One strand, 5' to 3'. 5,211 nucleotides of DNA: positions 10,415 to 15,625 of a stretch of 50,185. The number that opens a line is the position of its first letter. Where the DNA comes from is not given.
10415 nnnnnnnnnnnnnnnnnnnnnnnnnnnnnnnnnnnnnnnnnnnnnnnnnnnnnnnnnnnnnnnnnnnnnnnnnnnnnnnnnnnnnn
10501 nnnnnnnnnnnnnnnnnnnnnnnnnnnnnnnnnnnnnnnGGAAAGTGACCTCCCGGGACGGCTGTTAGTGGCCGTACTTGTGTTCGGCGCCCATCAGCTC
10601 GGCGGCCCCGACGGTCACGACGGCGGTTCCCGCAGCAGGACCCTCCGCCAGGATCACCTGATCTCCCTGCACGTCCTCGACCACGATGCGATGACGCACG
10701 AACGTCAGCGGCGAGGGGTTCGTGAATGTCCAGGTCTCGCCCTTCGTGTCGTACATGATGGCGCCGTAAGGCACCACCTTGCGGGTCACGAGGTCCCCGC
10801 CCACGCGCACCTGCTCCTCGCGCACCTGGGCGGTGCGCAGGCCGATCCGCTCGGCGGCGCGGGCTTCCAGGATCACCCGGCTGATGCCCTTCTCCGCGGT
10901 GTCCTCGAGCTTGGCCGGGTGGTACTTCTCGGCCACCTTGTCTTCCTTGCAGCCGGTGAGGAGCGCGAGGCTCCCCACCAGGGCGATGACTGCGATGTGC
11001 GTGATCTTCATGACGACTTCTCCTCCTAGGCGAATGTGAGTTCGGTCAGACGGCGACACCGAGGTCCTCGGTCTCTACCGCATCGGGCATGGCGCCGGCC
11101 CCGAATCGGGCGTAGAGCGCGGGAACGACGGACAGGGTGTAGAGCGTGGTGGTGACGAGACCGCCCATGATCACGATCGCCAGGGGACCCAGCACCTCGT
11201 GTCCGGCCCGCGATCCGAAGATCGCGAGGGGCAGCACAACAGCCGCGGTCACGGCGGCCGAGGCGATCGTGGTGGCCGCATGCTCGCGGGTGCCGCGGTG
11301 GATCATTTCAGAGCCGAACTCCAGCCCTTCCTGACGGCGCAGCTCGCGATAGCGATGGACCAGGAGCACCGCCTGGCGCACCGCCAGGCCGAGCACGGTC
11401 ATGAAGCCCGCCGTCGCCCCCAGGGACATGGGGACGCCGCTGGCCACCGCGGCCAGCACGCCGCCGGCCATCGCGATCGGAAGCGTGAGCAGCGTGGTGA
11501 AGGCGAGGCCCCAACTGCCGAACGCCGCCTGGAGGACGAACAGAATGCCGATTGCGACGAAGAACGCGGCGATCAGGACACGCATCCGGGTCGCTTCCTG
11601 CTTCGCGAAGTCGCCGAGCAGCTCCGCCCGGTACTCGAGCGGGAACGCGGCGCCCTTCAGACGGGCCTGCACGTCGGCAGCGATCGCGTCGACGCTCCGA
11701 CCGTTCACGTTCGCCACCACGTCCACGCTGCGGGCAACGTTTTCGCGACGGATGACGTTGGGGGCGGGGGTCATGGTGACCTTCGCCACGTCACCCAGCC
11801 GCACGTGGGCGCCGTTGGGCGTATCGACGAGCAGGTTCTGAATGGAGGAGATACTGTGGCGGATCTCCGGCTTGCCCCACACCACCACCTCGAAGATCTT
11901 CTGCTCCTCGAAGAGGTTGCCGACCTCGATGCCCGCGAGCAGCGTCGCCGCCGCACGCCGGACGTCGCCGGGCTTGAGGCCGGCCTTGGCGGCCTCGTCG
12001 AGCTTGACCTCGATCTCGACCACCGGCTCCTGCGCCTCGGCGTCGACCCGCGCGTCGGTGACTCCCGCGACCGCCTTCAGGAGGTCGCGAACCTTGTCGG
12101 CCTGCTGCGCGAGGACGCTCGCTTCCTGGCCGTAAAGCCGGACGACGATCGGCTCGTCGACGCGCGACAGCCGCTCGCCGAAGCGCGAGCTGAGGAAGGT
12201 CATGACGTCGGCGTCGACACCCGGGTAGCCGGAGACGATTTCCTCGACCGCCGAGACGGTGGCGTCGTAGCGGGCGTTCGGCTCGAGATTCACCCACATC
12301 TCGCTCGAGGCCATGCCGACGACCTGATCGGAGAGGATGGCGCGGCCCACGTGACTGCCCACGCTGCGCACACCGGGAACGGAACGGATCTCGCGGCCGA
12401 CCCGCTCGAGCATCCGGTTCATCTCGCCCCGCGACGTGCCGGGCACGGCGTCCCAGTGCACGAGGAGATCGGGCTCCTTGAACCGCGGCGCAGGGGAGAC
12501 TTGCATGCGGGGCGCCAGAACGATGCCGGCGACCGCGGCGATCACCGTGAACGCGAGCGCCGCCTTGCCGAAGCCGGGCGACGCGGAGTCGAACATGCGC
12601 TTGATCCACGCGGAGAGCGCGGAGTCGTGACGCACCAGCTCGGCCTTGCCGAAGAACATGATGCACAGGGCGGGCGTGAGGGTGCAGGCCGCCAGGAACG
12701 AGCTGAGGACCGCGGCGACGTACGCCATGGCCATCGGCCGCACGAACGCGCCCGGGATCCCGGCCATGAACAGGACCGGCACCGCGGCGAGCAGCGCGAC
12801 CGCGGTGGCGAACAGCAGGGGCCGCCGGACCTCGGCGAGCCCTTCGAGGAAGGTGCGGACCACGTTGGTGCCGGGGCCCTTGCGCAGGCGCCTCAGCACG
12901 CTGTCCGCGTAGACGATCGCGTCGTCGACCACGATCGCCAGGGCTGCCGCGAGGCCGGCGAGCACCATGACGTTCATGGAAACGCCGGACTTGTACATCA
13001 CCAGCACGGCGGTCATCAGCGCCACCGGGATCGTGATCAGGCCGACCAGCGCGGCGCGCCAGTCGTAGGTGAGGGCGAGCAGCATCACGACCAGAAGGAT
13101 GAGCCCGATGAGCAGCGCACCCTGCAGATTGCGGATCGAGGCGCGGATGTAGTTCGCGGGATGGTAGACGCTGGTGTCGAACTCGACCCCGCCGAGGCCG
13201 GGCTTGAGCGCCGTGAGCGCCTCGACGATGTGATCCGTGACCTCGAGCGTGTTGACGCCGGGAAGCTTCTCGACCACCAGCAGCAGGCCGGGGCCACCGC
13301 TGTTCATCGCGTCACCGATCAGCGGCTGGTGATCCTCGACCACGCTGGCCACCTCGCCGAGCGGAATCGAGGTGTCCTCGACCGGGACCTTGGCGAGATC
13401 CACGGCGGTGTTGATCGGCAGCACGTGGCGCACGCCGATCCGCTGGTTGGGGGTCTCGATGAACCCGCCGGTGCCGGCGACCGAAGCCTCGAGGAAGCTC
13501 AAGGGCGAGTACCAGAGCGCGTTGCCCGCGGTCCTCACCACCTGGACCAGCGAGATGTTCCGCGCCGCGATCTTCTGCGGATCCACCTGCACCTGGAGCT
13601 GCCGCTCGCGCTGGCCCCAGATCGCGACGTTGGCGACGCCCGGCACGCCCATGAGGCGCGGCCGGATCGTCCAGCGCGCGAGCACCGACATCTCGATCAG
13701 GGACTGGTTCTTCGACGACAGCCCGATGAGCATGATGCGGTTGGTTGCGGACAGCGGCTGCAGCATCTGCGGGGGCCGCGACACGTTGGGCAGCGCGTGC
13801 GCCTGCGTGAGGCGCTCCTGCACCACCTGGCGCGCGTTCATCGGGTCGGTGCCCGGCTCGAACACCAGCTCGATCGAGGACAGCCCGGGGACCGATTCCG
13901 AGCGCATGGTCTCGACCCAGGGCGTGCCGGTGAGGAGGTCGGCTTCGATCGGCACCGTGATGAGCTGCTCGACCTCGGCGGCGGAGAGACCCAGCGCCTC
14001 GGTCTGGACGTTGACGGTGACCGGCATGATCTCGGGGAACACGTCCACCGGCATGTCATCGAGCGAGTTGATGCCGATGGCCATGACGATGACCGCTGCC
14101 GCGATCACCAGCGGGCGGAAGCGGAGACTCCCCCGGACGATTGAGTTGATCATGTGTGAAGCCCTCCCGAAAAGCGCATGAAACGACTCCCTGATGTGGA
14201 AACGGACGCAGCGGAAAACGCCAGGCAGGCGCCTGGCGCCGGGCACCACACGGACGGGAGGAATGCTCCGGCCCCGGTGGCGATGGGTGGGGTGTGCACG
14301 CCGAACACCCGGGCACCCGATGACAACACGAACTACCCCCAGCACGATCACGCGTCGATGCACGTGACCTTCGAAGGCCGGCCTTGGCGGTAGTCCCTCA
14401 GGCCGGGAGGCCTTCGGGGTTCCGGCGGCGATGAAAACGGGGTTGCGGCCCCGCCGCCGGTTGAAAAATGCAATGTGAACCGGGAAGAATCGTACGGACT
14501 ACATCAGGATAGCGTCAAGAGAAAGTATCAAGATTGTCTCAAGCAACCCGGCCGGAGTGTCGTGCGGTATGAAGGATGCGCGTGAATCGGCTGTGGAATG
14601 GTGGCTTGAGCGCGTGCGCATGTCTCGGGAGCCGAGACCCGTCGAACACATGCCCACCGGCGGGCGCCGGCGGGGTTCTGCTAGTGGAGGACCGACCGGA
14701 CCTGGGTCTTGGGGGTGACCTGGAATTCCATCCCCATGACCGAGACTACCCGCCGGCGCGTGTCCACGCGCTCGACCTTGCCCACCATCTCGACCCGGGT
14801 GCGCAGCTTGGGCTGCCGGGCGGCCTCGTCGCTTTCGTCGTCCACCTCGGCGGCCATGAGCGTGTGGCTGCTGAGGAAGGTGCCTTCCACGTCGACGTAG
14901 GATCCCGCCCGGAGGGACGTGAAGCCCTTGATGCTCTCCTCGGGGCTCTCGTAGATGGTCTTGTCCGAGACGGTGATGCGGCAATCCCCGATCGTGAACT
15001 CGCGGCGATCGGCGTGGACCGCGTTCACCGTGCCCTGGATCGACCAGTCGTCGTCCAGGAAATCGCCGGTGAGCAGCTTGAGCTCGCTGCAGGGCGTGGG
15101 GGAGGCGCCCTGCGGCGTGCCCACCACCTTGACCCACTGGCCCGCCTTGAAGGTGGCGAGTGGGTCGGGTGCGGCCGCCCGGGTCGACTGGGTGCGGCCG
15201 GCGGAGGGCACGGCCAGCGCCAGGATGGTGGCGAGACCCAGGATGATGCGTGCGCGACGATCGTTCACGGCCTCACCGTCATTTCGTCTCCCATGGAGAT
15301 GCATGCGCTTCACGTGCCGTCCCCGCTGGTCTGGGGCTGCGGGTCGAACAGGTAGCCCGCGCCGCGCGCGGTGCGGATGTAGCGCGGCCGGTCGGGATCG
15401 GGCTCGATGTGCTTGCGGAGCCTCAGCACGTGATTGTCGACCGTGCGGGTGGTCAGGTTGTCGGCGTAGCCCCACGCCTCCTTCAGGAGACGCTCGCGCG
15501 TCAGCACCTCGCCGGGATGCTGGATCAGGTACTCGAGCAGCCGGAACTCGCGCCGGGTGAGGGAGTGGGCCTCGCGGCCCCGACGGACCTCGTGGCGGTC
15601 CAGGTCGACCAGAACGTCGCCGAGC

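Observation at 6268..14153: Atypical RND efflux operon: two paralogous pumps flanking a mini-adaptor lipoprotein, followed by an OprO/P-type porin, with no full-length MFP or TolC-type OMF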

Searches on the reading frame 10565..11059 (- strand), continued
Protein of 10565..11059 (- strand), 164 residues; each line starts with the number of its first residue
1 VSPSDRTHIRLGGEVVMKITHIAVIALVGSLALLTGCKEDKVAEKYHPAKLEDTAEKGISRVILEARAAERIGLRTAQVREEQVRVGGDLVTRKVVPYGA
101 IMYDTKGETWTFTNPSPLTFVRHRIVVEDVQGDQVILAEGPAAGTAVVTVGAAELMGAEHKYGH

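Call 63: search_protein_families(library=pfam, alignment_id=A5, max_evalue=0.0001)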
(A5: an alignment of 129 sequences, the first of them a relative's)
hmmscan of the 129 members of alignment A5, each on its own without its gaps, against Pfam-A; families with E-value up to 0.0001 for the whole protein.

A. member 1, L031:13655-14278:+ (207 aa): 1 family
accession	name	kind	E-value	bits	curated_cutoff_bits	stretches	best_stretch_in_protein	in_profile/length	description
PF03413.25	PepSY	-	9e-07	29.5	24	1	84-140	2-57/60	Peptidase propeptide and YPEB domain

B. families by the number of members that match (of 129 scanned): 120 families (the first 25 are shown)
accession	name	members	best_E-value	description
PF02518.31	HATPase_c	11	2.8e-28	Histidine kinase-, DNA gyrase B-, and HSP90-like ATPase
PF07730.19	HisKA_3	7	1.1e-17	Histidine kinase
PF13581.12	HATPase_c_2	6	1.3e-07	Histidine kinase-like ATPase domain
PF00072.30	Response_reg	5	2.1e-43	Response regulator receiver domain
PF00196.25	GerE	5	2e-22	Bacterial regulatory proteins, luxR family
PF00005.33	ABC_tran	4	4.7e-59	ABC transporter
PF12679.13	ABC2_membrane_2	4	4.3e-37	ABC-2 family transporter protein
PF13493.11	DUF4118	4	8.2e-21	Domain of unknown function (DUF4118)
PF12698.13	ABC2_membrane_3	4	2.7e-14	ABC-2 family transporter protein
PF13304.12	AAA_21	4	2.4e-13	AAA domain, putative AbiEii toxin, Type IV TA system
PF13346.12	ABC2_membrane_5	3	1.1e-09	ABC-2 family transporter protein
PF12730.13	ABC2_membrane_4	3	1.4e-08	ABC-2 family transporter protein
PF00582.32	Usp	2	3.7e-40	Universal stress protein family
PF02417.20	Chromate_transp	2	2.6e-31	Chromate transporter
PF16930.11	Porin_5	2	5.3e-21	Putative porin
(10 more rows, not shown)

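Call 88: search_protein_families(library=pfam, proteins=[L102:2106-3071:+, L102:3068-5350:+, L102:8947-10041:+, L102:10038-10901:+, L102:10914-11507:+, L102:11536-12399:+, L102:12404-14623:+, L052:13810-15000:+, L052:14997-15611:+, L052:15622-16509:+], max_evalue=0.01)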
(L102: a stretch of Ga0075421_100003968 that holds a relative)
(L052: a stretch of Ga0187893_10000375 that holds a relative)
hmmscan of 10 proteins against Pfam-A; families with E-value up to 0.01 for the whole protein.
L102:2106-3071:+ (321 aa): 5 families
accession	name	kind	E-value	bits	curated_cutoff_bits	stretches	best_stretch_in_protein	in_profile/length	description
PF00005.33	ABC_tran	-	1.4e-27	97.4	25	1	23-165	1-136/137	ABC transporter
PF13304.12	AAA_21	-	2e-08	35.1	27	1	139-196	239-298/304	AAA domain, putative AbiEii toxin, Type IV TA system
PF13604.12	AAA_30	-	0.00062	20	27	1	34-83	19-68/191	AAA domain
PF13732.12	DrrA1-3_C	-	0.0013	19.8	27.4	1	220-315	1-80/81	ATP-binding protein DrrA1-3-like, C-terminal domain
PF13175.12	AAA_15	-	0.0088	16.1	32.1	0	154-196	327-369/374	AAA ATPase domain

L102:3068-5350:+ (760 aa): 5 families
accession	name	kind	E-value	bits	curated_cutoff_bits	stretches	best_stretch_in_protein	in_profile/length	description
PF12679.13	ABC2_membrane_2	-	4.3e-37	128.3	27.2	2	7-246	2-277/283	ABC-2 family transporter protein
PF12698.13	ABC2_membrane_3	-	2.7e-14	53.5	31.6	2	374-553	170-346/347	ABC-2 family transporter protein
PF13346.12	ABC2_membrane_5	-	1.1e-09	38.5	25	2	62-198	39-176/205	ABC-2 family transporter protein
PF12730.13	ABC2_membrane_4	-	1.4e-08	35.3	27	2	374-489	58-175/179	ABC-2 family transporter protein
PF01061.29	ABC2_membrane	-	6.6e-08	32.8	26.9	2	5-192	3-186/211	ABC-2 type transporter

L102:8947-10041:+ (364 aa): 1 family
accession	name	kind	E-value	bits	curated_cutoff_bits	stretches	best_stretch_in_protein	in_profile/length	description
PF16930.11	Porin_5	-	5.3e-21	75.2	22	1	52-206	156-326/535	Putative porin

L102:10038-10901:+ (287 aa): 0 families

L102:10914-11507:+ (197 aa): 0 families

L102:11536-12399:+ (287 aa): 1 family
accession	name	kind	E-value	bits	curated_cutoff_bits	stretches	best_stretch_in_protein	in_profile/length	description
PF00041.27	fn3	-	0.0097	16.5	25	0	205-273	10-74/84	Fibronectin type III domain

L102:12404-14623:+ (739 aa): 1 family
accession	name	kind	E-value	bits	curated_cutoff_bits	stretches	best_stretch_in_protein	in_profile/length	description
PF19313.5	DUF5916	-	1.5e-07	31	22.6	1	289-348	45-96/572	Domain of unknown function (DUF5916)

L052:13810-15000:+ (396 aa): 1 family
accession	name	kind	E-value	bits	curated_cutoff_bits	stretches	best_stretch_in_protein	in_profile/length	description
PF16930.11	Porin_5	-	6.8e-17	61.6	22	1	90-236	163-326/535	Putative porin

L052:14997-15611:+ (204 aa): 0 families

L052:15622-16509:+ (295 aa): 0 families

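Call 92: search_protein_families(library=ncbifam, proteins=[L102:8947-10041:+, L102:10038-10901:+, L102:10914-11507:+, L102:11536-12399:+, P0151, P0143], max_evalue=0.01)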
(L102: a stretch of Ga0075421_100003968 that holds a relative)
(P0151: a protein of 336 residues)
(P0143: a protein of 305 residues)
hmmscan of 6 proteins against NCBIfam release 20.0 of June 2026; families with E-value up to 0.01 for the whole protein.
L102:8947-10041:+ (364 aa): 0 families

L102:10038-10901:+ (287 aa): 0 families

L102:10914-11507:+ (197 aa): 0 families

L102:11536-12399:+ (287 aa): 0 families

P0151 (336 aa): 9 families
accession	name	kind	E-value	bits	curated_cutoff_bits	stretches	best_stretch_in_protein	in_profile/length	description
TIGR01730.1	RND_mfp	subfamily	3.8e-17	62.3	94.9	1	138-327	135-313/322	efflux RND transporter periplasmic adaptor subunit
TIGR00999.1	8a0102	subfamily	3.7e-16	59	319.3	1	129-324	84-267/271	CzcB/NccB family metal efflux transporter periplasmic adaptor subunit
TIGR00998.1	8a0101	subfamily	5.9e-09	35.3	390.8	1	139-202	206-269/334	EmrA/EmrK family multidrug efflux transporter periplasmic adaptor subunit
NF045680.1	DiMtlExpIhpB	equivalog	4.3e-06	25.9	450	1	134-332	132-318/326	divalent metal ion exporter adaptor subunit IhpB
NF038010.1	ABC_adapt_DarC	equivalog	1.7e-05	23.7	450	1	119-325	214-406/417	darobactin export ABC transporter periplasmic adaptor subunit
NF008589.1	PRK11556.1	equivalog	2.4e-05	23.4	391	1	239-326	293-378/392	MdtA/MuxA family multidrug efflux RND transporter periplasmic adaptor subunit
NF007785.0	PRK10476.1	equivalog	0.00026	19.9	376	0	140-198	211-269/347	multidrug transporter subunit MdtN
NF002939.0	PRK03598.1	equivalog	0.00068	18.9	393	1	133-196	200-263/332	secretion protein HlyD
TIGR01843.1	type_I_hlyD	subfamily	0.0054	15.7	208.65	0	146-171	52-77/422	HlyD family type I secretion periplasmic adaptor subunit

P0143 (305 aa): 3 families
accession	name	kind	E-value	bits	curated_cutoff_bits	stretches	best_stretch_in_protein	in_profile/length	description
TIGR01730.1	RND_mfp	subfamily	2.1e-06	26.9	94.9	1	179-296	199-313/322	efflux RND transporter periplasmic adaptor subunit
NF038010.1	ABC_adapt_DarC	equivalog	0.0039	15.9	450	1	214-294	325-406/417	darobactin export ABC transporter periplasmic adaptor subunit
NF052250.1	PA0061_lipo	subfamily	0.0045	17.1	55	1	186-216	36-66/136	PA0061/PA0062 family lipoprotein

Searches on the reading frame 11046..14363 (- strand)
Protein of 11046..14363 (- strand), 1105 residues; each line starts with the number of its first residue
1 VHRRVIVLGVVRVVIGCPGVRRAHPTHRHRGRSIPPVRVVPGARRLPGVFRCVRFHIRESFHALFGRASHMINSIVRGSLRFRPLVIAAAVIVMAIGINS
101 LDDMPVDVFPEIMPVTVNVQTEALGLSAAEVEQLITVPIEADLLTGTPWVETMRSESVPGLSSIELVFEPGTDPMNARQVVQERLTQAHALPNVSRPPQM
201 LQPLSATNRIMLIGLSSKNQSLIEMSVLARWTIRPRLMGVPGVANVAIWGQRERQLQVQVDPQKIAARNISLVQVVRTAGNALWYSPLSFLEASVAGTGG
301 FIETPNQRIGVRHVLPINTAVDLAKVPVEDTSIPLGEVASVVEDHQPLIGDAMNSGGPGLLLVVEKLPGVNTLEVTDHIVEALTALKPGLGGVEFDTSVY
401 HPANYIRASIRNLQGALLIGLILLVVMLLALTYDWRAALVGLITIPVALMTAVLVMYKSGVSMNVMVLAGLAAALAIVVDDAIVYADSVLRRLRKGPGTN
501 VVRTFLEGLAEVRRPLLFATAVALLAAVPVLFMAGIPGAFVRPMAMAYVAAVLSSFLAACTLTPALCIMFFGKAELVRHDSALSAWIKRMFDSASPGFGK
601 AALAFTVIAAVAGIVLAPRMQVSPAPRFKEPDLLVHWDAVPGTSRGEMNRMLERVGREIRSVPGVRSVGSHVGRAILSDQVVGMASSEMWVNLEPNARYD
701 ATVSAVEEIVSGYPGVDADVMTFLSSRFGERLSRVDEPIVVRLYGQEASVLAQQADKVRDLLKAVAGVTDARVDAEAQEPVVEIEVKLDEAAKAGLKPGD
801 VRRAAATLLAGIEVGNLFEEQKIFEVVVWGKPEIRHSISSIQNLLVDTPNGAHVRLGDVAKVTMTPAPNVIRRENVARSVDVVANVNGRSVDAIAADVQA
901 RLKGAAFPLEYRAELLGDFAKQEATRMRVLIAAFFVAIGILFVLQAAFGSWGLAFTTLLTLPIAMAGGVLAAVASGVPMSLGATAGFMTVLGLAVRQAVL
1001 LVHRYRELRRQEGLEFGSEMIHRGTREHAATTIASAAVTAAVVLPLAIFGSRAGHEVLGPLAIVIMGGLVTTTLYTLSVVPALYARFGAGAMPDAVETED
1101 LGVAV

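Call 3: search_protein_families(library=pfam, proteins=[window:11046-14363:-], max_evalue=0.01)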
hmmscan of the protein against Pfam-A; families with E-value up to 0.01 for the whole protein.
window:11046-14363:- (1105 aa): 3 families
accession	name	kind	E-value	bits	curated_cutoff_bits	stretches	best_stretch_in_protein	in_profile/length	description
PF00873.25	ACR_tran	-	1e-179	599.9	28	1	83-1086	9-1019/1021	AcrB/AcrD/AcrF family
PF02355.23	SecD_SecF_C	-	2.1e-13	50.6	20.5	2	928-1081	32-180/189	Protein export membrane protein SecD/SecF, C-terminal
PF03176.21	MMPL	-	4e-05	23.2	20.5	1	890-1091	106-306/333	MMPL family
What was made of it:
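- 11046..14153 (-): RND1, the divergent upstream RND paralogue (1035 aa). Its TM4 motif reads ............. (the EN is lost), and the TM11 Arg equivalent is His. ACR_tran 1e-179 (call 3).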

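Call 10: search_protein_families(library=ncbifam, proteins=[window:11046-14153:-], max_evalue=0.01)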
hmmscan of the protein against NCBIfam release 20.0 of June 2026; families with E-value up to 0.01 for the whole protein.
window:11046-14153:- (1035 aa): 17 families
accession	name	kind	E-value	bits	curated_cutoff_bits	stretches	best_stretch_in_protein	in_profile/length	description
TIGR00914.1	2A0601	subfamily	3e-136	455.7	701.45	1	1-1015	1-1033/1051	CusA/CzcA family heavy metal efflux RND transporter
NF033617.1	RND_permease_2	subfamily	7.4e-116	388.3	1250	1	19-1016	14-1006/1009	multidrug efflux RND transporter permease subunit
NF000282.2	RND_permease_1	subfamily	4.8e-91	306.2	1250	1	18-1015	13-1025/1029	multidrug efflux RND transporter permease subunit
TIGR00915.1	2A0602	subfamily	1.9e-73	247.9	940.35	2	19-531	15-530/1050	efflux RND transporter permease subunit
NF007905.0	PRK10614.1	equivalog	1.1e-62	212.1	1774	1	19-1017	17-1008/1025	multidrug efflux RND transporter permease subunit MdtC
NF000037.1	RND_perm_OqxB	exception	9e-55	186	2200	3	297-501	297-499/1050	multidrug efflux RND transporter permease subunit OqxB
NF007798.0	PRK10503.1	equivalog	2.4e-53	181.1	1584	1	21-1018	28-1023/1040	MdtB/MuxB family multidrug efflux RND transporter permease subunit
NF007133.0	PRK09579.1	equivalog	3.3e-51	173.9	1763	2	16-523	14-508/1017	multidrug efflux RND transporter permease subunit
NF007842.1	PRK10555.1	equivalog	5.7e-47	160.2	1854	2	19-529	15-527/1036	multidrug efflux RND transporter permease AcrD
NF007131.0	PRK09577.1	equivalog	6e-44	150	1768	2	19-521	15-517/1045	multidrug efflux RND transporter permease subunit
NF011706.2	PRK15127.1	equivalog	1.2e-37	129.4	2150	2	18-525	14-524/1049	multidrug efflux RND transporter permease subunit AcrB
TIGR00916.1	2A0604s01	subfamily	8e-14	51.8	148.6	2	807-1001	29-229/231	SecD/SecF family protein translocase subunit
TIGR00966.2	transloc_SecF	equivalog_domain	2.9e-08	33.5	160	1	839-1014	107-276/279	protein translocase subunit SecF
NF009583.0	PRK13024.1-3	subfamily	2.9e-07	28.9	721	1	814-1013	539-729/755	protein translocase subunit SecDF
TIGR00921.1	2A067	subfamily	6.6e-05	21.1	351.9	1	813-1017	144-346/733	hydrophobe/amphiphile efflux-3 (HAE3) family transporter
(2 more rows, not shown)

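Call 39: search_solved_structures(query=window:11046-14153:-, max_evalue=1e-20)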
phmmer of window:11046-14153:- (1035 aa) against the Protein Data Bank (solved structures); distinct sequences matched with E-value up to 1e-20: 80 (the best 60 are shown).
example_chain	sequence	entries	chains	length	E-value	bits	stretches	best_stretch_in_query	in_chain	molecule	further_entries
4k0e_A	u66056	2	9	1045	2.2e-86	294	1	13-1017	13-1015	Heavy metal cation tricomponent efflux pump ZneA(CzcA-like)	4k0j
3t51_A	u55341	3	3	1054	1.1e-65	225.5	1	1-1015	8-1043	Cation efflux system protein CusA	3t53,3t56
3k07_A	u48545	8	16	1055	1.1e-65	225.5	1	1-1015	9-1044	Cation efflux system protein cusA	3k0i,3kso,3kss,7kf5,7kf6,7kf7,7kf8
3ne5_A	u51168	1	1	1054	2.4e-65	224.4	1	4-1015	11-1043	Cation efflux system protein cusA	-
4dnr_A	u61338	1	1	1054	4.4e-65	223.5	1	1-1015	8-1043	Cation efflux system protein CusA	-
4dop_A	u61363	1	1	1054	7.1e-65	222.9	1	1-1015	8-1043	Cation efflux system protein CusA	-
4dnt_A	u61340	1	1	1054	1.9e-64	221.4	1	1-1015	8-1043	Cation efflux system protein CusA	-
7b8p_A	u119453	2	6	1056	4.2e-59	203.7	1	18-528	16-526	Efflux pump membrane transporter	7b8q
6ows_A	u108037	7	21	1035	4.6e-59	203.6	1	18-528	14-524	Efflux pump membrane transporter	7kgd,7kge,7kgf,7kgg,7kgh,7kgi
8zxs_A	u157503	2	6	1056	1.5e-58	201.9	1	13-501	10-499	Efflux pump membrane transporter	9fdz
7cz9_A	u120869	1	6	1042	1.5e-58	201.9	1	13-501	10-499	Efflux pump membrane transporter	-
7wlv_A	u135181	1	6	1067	7.1e-56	193.1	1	19-1016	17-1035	Efflux pump membrane transporter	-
8yr0_A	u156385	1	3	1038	8.2e-54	186.2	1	19-1015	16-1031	Cation/multidrug efflux pump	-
8gjj_B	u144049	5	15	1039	1.2e-51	179.1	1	13-1014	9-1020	Efflux pump membrane transporter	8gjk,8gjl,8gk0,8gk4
8f3e_A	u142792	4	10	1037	1.1e-50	175.8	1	18-530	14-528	Efflux pump membrane transporter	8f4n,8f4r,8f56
5lq3_A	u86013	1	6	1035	2.9e-49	171.2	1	18-1014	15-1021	CmeB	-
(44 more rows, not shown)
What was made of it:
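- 11046..14153 (-): Best solved relative is ZneA (call 39).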

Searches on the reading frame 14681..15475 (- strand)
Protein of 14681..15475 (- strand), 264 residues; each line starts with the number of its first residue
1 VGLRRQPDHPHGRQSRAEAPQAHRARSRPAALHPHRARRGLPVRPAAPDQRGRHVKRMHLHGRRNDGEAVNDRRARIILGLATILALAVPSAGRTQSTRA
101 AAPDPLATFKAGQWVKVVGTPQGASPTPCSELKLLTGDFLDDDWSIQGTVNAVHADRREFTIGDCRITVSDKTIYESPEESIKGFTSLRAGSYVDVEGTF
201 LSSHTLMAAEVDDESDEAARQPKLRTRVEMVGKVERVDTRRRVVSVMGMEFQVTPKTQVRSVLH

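Call 3: search_protein_families(library=pfam, proteins=[window:14681-15475:-], max_evalue=0.01)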
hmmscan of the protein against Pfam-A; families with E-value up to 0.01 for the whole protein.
window:14681-15475:- (264 aa): 1 family
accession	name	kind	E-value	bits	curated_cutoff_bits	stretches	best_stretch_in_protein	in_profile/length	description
PF18914.6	DUF5666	-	8.1e-15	55.3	27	1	147-211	1-59/60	Domain of unknown function (DUF5666)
